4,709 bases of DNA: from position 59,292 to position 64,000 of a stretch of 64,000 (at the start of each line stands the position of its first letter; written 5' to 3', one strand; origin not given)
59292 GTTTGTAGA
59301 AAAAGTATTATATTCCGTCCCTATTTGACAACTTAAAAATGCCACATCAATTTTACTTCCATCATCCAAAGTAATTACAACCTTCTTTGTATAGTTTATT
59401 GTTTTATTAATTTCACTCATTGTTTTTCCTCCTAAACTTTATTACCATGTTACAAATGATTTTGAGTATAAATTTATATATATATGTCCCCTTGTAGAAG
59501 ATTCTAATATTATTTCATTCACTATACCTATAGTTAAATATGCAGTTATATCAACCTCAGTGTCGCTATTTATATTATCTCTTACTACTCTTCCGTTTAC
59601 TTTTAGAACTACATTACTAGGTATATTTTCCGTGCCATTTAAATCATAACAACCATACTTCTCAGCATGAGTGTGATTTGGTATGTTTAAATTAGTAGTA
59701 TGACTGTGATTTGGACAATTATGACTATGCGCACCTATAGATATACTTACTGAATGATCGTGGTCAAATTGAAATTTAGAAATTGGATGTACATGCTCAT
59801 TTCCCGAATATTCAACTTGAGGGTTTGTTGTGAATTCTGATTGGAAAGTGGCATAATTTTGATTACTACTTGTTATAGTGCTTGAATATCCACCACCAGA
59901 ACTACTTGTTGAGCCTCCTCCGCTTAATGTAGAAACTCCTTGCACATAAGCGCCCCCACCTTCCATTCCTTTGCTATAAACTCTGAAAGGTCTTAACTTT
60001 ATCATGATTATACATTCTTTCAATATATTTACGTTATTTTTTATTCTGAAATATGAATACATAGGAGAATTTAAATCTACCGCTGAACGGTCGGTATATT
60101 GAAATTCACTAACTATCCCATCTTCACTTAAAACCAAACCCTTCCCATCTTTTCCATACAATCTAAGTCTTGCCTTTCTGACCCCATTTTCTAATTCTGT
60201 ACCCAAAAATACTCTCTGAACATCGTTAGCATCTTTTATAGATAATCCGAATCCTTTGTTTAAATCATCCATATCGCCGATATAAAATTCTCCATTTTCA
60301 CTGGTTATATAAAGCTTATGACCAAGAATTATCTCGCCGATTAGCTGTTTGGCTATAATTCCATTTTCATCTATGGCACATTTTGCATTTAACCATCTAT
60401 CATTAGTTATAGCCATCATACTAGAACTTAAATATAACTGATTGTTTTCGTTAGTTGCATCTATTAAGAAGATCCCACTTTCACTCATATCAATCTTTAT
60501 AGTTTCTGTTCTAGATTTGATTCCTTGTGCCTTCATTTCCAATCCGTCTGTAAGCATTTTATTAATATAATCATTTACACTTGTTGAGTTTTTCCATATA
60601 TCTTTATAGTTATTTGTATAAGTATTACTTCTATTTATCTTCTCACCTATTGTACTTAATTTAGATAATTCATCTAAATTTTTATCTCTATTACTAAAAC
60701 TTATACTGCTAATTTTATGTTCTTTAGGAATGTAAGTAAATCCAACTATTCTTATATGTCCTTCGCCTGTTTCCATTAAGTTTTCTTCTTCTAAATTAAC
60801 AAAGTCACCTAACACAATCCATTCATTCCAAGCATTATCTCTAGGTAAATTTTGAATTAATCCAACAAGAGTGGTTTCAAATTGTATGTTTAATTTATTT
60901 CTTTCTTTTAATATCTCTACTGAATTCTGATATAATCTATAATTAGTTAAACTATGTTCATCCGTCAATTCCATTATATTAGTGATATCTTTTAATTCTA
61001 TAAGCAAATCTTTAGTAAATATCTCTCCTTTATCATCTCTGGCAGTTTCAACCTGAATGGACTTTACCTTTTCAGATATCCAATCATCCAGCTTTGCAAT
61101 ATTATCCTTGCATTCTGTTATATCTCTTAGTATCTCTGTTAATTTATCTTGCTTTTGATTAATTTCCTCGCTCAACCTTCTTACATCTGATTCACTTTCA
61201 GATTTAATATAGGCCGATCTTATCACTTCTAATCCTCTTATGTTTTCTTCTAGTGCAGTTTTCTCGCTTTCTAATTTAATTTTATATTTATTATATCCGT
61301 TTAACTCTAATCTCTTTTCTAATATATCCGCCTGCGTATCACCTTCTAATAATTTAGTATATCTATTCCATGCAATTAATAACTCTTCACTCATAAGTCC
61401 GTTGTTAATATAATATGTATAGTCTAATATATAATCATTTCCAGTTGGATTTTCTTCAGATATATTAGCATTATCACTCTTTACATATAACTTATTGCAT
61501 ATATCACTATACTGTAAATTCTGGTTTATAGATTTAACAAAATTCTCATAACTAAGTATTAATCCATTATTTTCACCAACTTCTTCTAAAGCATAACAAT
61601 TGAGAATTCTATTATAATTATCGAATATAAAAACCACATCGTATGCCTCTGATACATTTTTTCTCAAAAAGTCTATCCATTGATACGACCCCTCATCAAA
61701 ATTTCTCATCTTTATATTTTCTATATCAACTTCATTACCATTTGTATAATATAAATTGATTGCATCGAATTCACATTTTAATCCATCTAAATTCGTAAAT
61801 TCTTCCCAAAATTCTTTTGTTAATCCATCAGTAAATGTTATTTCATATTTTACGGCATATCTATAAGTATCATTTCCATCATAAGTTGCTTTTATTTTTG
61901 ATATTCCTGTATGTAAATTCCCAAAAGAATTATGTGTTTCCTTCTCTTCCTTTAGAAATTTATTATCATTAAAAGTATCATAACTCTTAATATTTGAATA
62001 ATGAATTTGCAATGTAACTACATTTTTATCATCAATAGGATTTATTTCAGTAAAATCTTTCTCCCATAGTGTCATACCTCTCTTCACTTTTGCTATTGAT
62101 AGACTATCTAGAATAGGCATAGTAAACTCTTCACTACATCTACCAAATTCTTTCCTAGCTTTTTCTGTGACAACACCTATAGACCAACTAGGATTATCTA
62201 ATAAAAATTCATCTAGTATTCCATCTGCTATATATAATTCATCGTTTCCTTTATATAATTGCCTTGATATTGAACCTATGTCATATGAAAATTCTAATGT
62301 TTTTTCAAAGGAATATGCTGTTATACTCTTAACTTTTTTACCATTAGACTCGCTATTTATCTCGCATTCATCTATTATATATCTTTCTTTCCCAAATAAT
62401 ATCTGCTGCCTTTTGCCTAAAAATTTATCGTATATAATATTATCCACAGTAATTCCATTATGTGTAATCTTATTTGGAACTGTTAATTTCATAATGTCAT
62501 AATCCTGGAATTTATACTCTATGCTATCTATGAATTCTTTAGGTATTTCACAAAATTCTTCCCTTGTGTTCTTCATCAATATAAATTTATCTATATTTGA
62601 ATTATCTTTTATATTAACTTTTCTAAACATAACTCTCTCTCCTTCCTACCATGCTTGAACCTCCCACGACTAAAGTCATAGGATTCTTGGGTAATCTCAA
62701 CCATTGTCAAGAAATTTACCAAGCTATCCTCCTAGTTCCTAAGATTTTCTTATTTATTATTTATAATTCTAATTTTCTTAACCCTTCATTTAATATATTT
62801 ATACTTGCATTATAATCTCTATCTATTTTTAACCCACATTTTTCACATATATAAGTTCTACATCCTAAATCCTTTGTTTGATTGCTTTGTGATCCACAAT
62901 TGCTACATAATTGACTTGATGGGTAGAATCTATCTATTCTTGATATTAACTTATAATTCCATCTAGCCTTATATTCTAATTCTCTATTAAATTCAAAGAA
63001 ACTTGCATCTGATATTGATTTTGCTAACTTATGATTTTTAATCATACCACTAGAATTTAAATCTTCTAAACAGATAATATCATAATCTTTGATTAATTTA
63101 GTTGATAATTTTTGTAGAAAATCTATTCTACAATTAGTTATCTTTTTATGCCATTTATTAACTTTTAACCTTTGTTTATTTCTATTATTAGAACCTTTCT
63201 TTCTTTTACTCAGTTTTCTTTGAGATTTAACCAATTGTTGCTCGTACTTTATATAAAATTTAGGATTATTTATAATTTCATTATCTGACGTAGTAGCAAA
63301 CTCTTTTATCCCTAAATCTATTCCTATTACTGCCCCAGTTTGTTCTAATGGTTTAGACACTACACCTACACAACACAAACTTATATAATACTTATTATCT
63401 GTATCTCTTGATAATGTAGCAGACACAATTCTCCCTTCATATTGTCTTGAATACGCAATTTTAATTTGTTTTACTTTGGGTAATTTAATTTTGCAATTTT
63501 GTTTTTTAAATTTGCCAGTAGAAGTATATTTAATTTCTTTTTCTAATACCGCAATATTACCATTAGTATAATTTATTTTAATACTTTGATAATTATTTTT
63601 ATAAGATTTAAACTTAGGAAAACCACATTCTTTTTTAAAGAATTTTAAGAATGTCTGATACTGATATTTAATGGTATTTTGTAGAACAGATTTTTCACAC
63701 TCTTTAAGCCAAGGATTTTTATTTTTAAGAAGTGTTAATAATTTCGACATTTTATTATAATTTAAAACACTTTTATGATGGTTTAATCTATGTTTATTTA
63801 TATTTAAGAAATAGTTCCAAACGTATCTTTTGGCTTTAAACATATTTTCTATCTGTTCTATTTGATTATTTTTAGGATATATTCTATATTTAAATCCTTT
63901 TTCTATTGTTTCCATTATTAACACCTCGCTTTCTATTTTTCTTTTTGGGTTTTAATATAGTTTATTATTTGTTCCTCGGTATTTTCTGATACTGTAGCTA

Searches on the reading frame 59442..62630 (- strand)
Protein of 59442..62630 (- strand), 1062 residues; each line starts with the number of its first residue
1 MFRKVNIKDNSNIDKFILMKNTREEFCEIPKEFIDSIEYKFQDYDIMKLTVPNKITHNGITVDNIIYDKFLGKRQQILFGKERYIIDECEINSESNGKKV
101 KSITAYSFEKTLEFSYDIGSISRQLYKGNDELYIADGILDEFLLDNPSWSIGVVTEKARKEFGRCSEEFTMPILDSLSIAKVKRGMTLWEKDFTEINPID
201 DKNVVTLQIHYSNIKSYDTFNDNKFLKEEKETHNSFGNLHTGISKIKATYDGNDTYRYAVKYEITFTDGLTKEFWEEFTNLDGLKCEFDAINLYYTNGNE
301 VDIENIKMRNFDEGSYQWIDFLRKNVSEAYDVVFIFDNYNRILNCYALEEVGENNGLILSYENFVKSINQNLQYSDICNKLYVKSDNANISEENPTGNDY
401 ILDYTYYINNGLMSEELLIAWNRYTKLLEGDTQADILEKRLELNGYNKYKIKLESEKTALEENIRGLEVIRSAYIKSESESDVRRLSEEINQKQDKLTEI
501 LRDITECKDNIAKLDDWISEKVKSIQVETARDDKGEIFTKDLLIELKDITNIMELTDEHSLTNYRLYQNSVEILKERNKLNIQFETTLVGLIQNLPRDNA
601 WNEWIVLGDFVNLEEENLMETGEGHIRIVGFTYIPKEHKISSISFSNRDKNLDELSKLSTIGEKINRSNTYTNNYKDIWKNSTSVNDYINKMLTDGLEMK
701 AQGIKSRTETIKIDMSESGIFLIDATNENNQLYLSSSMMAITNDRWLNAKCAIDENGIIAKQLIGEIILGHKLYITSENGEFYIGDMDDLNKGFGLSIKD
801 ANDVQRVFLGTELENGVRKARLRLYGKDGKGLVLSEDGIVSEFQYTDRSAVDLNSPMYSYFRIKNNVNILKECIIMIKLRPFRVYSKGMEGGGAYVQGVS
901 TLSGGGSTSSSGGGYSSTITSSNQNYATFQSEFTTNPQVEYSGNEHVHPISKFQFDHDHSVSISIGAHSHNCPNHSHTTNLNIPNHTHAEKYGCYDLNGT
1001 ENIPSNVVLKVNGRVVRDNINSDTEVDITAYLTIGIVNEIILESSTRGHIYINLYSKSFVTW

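Call 95: search_protein_families(library=phrogs, max_evalue=0.00001, proteins=[window:59442-62630:-])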
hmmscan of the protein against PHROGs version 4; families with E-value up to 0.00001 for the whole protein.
window:59442-62630:- (1062 aa): 4 families
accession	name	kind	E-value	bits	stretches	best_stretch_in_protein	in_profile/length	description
phrog_6211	-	tail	3.1e-66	225.1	1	1-784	5-646/1168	minor tail protein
phrog_4311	-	head and packaging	4.5e-17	62.8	2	938-1032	521-608/651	minor head protein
phrog_8704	-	tail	5.6e-14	51.4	1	325-785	184-644/1719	tail protein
phrog_16381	-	unknown function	4.2e-12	44.8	1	301-409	153-262/2681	-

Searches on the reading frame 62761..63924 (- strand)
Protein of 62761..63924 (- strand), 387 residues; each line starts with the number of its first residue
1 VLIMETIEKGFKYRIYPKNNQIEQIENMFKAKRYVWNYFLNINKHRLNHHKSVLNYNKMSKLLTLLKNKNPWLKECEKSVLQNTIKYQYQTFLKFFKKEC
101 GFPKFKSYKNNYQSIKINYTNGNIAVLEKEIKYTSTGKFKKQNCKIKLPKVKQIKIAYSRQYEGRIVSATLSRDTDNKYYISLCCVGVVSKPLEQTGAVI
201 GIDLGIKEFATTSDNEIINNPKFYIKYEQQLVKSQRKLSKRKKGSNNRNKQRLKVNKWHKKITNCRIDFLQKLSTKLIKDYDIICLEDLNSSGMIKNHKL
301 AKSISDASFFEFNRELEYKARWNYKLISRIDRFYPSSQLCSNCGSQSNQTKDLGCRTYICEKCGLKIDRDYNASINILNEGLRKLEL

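Call 91: find_homologous_proteins(query=window:62761-63924:-, max_evalue=1e-50)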
Query window:62761-63924:- (387 aa): 7785 proteins with E <= 1e-50 among 8000 candidates; the best 120 are listed.
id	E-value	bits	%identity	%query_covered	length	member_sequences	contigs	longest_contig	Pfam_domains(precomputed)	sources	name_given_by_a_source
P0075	1.3e-251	852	99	99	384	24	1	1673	PF12323.15,PF01385.26,PF07282.19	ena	-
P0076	1.7e-231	786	91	99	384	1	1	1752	PF12323.15,PF01385.26,PF07282.19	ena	-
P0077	4.0e-231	785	90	99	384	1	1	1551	PF12323.15,PF01385.26,PF07282.19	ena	-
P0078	5.7e-231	784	90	99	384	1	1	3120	PF12323.15,PF01385.26,PF07282.19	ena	-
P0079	5.9e-231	784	90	99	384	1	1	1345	PF12323.15,PF01385.26,PF07282.19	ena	-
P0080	1.2e-230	783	90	99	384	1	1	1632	PF12323.15,PF01385.26,PF07282.19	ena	-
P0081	1.4e-230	783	89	100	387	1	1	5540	PF12323.15,PF01385.26,PF07282.19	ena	-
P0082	1.6e-230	783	90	99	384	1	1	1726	PF12323.15,PF01385.26,PF07282.19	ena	-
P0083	1.9e-230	782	90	99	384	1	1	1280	PF12323.15,PF01385.26,PF07282.19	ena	-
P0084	1.9e-230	782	90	99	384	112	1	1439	PF12323.15,PF01385.26,PF07282.19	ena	-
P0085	2.1e-230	782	90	99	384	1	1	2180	PF12323.15,PF01385.26,PF07282.19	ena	-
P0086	3.2e-230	782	90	99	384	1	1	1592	PF12323.15,PF01385.26,PF07282.19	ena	-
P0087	3.3e-230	782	90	99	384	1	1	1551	PF12323.15,PF01385.26,PF07282.19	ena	-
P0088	3.5e-230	782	90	99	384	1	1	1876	PF12323.15,PF01385.26,PF07282.19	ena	-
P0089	3.9e-230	781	90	99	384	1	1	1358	PF12323.15,PF01385.26,PF07282.19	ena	-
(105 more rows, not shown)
